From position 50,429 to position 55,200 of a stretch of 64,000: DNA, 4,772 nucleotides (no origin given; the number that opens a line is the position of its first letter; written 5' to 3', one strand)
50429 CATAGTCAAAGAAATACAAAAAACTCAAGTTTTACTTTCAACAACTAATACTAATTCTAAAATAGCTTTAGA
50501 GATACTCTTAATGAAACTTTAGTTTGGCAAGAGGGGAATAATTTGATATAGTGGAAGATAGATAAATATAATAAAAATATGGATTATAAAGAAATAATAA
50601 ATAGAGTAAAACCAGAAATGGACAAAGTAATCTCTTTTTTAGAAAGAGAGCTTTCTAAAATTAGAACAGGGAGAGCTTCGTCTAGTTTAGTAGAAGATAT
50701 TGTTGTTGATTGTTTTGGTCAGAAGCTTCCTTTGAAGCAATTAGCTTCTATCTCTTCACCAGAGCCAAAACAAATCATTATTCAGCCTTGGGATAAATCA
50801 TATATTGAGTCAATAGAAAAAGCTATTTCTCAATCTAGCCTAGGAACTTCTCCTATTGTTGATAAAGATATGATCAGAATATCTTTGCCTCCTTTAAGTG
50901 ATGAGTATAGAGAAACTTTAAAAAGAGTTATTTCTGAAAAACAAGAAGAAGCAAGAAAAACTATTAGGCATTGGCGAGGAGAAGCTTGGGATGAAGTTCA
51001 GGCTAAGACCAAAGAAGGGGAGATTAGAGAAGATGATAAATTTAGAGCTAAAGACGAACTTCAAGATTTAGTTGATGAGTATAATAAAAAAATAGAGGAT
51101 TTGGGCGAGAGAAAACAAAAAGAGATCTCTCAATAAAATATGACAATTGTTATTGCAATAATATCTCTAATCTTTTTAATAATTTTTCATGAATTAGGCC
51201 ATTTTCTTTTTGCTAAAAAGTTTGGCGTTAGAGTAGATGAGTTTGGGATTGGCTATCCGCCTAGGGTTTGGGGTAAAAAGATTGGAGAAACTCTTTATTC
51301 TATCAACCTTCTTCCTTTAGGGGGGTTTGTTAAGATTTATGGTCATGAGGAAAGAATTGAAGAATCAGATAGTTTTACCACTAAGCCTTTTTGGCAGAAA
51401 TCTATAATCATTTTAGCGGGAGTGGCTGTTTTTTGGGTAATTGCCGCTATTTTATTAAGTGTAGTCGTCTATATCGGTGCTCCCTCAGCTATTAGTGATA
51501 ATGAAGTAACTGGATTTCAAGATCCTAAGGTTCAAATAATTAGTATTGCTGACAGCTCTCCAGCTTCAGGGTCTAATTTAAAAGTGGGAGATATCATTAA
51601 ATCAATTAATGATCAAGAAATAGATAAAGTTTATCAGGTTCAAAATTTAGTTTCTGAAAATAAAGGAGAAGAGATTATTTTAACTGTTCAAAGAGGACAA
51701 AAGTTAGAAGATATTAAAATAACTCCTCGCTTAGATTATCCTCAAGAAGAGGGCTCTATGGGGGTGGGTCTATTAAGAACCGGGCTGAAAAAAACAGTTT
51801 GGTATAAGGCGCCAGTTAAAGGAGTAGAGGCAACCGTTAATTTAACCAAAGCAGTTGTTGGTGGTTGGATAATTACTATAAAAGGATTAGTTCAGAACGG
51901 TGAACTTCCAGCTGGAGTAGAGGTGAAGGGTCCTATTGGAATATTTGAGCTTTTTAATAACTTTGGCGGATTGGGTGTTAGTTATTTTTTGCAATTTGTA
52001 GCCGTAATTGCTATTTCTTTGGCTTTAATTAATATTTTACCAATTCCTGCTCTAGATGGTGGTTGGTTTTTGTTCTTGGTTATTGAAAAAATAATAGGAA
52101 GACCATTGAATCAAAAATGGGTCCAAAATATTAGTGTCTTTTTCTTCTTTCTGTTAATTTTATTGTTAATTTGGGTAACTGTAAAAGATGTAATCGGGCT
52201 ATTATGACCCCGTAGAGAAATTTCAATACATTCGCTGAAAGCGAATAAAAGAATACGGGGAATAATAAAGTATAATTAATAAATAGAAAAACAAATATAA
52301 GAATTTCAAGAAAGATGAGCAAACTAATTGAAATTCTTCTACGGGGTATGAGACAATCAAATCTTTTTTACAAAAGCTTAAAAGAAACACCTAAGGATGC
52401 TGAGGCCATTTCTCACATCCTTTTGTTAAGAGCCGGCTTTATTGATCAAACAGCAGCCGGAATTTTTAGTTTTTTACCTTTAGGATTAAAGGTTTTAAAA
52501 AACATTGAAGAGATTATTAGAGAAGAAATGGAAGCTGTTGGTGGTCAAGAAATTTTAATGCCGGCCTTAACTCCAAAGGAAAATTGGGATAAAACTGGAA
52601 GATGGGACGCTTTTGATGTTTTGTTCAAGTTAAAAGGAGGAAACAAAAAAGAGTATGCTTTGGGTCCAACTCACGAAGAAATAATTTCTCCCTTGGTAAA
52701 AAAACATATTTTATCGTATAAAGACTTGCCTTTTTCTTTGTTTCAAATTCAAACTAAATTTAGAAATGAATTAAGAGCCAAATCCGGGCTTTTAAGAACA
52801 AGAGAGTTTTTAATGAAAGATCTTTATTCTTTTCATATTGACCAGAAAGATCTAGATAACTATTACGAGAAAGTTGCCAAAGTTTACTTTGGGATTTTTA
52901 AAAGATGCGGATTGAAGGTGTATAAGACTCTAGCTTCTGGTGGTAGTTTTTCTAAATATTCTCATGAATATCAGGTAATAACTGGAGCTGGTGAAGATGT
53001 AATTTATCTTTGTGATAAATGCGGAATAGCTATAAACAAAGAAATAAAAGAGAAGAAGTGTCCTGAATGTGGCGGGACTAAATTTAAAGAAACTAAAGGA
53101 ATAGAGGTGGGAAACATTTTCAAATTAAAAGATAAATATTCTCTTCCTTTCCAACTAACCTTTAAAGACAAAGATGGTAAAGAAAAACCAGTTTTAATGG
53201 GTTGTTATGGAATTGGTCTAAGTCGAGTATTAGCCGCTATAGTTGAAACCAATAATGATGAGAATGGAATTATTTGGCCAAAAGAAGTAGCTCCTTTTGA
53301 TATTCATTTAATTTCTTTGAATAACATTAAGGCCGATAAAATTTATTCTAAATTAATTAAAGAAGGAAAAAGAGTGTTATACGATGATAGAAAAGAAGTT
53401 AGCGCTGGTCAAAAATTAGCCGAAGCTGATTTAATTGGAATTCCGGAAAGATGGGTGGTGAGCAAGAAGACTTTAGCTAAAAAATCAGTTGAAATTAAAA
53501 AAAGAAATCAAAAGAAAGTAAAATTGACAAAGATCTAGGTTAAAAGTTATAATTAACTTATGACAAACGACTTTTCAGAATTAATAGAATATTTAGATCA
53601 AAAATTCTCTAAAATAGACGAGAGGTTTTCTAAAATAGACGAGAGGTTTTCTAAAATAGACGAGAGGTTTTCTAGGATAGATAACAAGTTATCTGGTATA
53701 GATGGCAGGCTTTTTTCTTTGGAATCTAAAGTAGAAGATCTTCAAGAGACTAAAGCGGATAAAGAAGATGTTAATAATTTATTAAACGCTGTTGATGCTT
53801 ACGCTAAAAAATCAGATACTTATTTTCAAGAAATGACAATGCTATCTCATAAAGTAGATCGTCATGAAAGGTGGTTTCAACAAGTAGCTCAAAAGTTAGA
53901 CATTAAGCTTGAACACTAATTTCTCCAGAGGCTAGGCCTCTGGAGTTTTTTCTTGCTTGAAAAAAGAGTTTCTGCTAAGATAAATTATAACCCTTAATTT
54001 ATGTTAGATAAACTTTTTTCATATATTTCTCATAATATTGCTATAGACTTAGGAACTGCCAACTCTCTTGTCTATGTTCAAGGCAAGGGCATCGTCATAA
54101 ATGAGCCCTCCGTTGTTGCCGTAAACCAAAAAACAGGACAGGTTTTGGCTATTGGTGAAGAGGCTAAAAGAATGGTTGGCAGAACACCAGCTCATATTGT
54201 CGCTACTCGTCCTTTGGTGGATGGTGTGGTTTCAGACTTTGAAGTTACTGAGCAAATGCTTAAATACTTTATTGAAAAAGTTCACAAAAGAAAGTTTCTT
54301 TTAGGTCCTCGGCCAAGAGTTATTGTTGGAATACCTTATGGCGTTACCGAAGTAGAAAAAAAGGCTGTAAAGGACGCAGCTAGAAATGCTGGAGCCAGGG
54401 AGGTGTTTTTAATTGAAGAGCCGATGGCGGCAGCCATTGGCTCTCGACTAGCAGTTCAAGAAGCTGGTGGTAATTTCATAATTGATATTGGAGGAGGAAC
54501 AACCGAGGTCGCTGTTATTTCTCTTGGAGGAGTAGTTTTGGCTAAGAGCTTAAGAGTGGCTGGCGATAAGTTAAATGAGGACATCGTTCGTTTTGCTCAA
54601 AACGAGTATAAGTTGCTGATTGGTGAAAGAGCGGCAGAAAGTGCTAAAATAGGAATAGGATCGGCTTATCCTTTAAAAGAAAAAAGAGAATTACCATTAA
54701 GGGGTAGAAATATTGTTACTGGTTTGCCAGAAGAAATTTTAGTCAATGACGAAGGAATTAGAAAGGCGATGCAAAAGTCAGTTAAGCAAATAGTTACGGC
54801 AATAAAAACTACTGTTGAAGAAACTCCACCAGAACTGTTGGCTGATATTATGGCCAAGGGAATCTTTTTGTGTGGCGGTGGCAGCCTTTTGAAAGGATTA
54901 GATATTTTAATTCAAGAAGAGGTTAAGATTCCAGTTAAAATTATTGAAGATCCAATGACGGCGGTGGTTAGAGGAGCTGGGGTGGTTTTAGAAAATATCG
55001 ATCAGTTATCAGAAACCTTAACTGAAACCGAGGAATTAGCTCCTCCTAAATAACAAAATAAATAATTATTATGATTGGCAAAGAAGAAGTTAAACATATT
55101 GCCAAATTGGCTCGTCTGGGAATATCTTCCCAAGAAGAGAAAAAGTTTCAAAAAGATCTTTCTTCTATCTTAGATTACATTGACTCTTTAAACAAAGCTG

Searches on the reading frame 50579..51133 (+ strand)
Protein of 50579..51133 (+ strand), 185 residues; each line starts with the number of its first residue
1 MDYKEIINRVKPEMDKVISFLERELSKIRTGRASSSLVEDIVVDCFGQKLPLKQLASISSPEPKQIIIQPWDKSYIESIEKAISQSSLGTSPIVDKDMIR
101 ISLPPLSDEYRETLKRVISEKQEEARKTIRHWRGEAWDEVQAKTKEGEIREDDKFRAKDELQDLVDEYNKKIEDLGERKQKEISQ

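Call 67: search_protein_families(library=pfam, proteins=[window:50579-51133:+], max_evalue=0.00001)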
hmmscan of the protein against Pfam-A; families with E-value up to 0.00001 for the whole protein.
window:50579-51133:+ (185 aa): 1 family
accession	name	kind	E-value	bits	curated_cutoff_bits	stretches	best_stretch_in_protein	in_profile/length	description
PF01765.24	RRF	-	1.1e-51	175.4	29.7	1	21-183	1-163/164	Ribosome recycling factor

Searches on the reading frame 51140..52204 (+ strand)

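Call 67: search_protein_families(library=pfam, proteins=[window:51140-52204:+], max_evalue=0.00001)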
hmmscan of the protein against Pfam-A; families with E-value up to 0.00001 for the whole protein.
window:51140-52204:+ (355 aa): 4 families
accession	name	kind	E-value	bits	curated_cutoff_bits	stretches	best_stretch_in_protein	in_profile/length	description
PF02163.28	Peptidase_M50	-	8.4e-51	172.9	27.2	1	6-341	2-220/221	Peptidase family M50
PF13180.12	PDZ_2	-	6.5e-11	42.8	27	1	128-194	11-78/80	PDZ domain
PF17820.7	PDZ_6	-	7.6e-07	29.2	27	1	138-185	7-54/54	PDZ domain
PF14685.13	PDZ_Tricorn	-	6.2e-06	26.6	25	0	143-188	36-81/88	Tricorn protease PDZ domain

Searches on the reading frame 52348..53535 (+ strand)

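Call 67: search_protein_families(library=pfam, proteins=[window:52348-53535:+], max_evalue=0.00001)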
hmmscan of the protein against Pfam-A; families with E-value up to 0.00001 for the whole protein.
window:52348-53535:+ (396 aa): 2 families
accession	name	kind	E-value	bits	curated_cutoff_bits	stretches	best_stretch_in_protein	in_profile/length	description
PF00587.30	tRNA-synt_2b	-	8.3e-37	127.4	29.3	1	93-302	1-179/179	tRNA synthetase class II core domain (G, H, P, S and T)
PF03129.25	HGTP_anticodon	-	3.9e-11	43.4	21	1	328-390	17-78/94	Anticodon binding domain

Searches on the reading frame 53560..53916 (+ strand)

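Call 67: search_protein_families(library=pfam, proteins=[window:53560-53916:+], max_evalue=0.00001)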
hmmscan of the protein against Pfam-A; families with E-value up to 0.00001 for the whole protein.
window:53560-53916:+ (119 aa): 1 family
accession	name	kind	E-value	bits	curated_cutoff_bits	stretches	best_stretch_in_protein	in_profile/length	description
PF16043.11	DUF4795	-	3.6e-06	26.9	34.8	0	14-114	7-119/208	Domain of unknown function (DUF4795)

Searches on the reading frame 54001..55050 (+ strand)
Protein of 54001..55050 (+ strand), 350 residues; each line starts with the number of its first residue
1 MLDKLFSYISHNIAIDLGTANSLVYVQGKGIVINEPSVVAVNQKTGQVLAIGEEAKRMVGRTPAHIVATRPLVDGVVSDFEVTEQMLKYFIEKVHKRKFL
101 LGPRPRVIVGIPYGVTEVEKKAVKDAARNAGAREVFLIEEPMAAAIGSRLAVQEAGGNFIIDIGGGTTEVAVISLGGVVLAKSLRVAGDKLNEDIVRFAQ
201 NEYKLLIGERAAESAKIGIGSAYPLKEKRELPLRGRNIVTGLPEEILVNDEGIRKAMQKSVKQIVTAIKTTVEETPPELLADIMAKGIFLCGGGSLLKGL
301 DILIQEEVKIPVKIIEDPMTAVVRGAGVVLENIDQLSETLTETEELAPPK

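Call 68: search_protein_families(library=pfam, proteins=[window:54001-55050:+], max_evalue=0.00001)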
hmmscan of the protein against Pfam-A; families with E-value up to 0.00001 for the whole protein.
window:54001-55050:+ (350 aa): 5 families
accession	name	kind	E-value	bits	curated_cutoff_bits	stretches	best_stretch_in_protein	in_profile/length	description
PF06723.19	MreB_Mbl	-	4.7e-137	456.6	27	1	11-337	2-326/327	MreB/Mbl protein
PF14450.12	FtsA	-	9.1e-11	42.7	31.8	1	160-321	2-123/127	Cell division protein FtsA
PF00022.25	Actin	-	1e-09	37.9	27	0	36-200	31-188/410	Actin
PF00012.26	HSP70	-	1.1e-09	37.5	20.6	1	106-204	135-239/599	Hsp70 protein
PF11104.14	PilM_2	-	6.3e-06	25.8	27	0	286-321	276-310/340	Type IV pilus assembly protein PilM;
